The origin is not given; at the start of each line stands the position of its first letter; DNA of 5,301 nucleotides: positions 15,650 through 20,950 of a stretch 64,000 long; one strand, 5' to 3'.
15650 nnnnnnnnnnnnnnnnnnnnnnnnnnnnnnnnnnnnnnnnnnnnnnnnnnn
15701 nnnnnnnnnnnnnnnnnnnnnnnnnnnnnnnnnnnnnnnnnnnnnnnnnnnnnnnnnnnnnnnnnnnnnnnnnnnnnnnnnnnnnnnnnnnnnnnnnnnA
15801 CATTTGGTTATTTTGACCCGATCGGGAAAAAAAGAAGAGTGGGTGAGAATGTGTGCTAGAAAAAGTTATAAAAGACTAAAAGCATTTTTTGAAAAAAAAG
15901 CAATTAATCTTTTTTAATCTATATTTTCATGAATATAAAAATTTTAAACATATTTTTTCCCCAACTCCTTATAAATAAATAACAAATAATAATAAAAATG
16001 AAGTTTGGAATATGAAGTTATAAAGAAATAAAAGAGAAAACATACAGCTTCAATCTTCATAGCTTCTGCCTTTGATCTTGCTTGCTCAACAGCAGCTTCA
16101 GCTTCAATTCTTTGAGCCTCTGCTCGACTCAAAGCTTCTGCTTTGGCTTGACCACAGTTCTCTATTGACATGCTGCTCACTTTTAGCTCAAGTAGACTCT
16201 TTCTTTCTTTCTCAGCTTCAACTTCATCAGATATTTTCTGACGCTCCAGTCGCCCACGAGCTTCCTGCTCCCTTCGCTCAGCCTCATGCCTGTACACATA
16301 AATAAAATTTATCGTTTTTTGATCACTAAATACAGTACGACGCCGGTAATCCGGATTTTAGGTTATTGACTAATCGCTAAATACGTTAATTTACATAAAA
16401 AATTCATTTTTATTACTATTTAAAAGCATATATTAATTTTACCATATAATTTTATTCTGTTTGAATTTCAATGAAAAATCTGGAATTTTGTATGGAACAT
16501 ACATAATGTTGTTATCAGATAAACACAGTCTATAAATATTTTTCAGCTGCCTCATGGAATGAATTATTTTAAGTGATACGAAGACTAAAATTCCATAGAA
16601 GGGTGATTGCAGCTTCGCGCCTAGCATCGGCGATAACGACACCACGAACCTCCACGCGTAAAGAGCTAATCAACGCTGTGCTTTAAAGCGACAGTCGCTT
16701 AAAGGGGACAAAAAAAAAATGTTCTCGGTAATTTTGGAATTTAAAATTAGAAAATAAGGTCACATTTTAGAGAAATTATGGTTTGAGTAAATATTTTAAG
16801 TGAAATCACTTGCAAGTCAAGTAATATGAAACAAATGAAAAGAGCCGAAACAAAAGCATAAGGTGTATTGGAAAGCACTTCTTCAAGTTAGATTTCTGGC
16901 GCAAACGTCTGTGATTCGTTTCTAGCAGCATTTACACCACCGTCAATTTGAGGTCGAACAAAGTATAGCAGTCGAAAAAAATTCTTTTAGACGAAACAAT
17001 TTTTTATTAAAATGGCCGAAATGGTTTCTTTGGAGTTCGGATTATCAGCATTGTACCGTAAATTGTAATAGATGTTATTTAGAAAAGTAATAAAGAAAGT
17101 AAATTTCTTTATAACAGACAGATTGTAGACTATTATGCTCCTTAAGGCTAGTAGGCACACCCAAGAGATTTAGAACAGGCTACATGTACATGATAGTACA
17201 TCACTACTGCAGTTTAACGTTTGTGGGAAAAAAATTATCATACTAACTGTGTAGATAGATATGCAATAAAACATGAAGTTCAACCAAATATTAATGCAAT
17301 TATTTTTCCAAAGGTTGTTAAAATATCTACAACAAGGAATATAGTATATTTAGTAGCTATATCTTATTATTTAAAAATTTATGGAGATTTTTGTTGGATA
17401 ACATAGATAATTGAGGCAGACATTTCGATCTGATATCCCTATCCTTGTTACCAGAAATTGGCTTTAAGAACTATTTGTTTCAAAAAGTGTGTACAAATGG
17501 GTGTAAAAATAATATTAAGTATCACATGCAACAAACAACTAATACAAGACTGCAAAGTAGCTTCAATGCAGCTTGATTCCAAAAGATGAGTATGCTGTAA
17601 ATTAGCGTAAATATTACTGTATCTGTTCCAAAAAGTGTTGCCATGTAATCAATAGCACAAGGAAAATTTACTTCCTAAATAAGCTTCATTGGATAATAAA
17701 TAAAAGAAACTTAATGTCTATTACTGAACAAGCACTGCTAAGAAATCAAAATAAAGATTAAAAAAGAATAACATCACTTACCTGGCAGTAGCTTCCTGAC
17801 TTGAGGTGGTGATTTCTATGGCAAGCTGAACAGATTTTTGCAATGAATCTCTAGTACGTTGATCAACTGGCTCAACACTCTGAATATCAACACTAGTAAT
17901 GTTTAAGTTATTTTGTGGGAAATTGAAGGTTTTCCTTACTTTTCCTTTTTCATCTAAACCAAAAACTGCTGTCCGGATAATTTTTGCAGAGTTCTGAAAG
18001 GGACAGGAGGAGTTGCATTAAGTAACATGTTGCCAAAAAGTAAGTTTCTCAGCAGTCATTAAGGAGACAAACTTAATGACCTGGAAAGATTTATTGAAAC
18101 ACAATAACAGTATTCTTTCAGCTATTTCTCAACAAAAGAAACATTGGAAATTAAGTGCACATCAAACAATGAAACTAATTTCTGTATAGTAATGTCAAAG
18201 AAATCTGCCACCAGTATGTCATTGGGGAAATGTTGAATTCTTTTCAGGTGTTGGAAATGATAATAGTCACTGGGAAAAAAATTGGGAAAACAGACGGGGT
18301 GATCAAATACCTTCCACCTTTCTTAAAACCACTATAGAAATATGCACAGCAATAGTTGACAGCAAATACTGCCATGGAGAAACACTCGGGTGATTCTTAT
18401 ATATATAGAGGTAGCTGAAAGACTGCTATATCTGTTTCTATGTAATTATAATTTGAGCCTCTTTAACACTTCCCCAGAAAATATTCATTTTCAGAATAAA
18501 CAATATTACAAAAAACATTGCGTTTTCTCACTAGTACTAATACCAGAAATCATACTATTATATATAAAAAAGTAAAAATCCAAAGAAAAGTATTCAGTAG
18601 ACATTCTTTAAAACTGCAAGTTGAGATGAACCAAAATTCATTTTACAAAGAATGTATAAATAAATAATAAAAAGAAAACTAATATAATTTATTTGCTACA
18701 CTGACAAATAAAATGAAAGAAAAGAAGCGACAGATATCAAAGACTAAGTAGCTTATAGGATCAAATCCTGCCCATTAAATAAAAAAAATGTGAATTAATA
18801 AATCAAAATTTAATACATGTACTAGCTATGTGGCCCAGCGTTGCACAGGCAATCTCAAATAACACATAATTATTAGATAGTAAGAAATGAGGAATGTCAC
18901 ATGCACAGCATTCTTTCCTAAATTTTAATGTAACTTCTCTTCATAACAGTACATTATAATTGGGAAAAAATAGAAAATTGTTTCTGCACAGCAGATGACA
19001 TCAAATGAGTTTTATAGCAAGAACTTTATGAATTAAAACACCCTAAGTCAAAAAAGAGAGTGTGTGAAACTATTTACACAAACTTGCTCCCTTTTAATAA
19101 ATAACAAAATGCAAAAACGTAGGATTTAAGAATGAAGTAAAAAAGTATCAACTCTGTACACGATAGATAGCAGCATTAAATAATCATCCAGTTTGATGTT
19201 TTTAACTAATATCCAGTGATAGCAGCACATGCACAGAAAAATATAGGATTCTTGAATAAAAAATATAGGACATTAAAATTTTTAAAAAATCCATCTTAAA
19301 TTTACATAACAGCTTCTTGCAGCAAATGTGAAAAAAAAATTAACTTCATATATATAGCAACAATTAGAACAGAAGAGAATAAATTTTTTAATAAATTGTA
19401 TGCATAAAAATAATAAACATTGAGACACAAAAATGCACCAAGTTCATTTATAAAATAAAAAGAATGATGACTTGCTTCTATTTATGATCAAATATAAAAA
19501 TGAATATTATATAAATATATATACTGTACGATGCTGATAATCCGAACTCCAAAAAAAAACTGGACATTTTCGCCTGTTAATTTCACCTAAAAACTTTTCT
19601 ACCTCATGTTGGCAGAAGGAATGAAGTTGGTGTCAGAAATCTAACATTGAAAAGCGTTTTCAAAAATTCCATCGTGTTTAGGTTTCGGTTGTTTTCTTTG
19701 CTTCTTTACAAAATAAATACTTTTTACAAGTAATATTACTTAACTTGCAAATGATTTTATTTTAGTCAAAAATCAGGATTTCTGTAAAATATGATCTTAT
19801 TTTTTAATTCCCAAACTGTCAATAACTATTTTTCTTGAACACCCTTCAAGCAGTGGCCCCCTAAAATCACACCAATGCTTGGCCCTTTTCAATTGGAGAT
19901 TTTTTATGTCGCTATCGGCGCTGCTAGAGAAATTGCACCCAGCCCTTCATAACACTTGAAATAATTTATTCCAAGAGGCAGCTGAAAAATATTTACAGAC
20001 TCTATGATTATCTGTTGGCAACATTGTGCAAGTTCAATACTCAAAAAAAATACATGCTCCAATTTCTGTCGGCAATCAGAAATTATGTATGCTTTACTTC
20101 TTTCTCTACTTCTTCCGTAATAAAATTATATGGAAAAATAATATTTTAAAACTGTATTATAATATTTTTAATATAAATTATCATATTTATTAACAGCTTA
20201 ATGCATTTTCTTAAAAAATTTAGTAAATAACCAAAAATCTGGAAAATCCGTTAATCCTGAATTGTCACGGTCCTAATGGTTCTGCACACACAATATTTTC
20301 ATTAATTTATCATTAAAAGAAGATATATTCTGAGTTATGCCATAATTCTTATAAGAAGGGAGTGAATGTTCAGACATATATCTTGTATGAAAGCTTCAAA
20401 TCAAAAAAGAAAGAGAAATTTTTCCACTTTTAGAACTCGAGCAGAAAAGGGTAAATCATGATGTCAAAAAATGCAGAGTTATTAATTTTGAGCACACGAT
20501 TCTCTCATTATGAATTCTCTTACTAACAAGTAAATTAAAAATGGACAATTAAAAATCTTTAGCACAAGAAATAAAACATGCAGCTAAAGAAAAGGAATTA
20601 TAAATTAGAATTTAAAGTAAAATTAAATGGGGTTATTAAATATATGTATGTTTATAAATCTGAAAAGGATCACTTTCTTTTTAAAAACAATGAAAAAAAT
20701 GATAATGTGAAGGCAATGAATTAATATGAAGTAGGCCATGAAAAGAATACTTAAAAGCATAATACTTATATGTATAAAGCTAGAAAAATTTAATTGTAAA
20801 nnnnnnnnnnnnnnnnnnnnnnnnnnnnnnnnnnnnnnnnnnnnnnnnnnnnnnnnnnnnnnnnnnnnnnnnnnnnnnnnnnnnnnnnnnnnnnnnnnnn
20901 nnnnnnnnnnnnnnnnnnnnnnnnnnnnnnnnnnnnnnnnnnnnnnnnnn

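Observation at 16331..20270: Inverted pair of ~750-bp TIR elements bracketing MVP exon 11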

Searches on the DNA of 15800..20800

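Call 20: search_rna_families(source=window, start=15800, end=20800, threshold=evalue, max_evalue=1)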
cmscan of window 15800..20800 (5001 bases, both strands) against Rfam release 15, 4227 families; matches with E-value up to 1: 0.
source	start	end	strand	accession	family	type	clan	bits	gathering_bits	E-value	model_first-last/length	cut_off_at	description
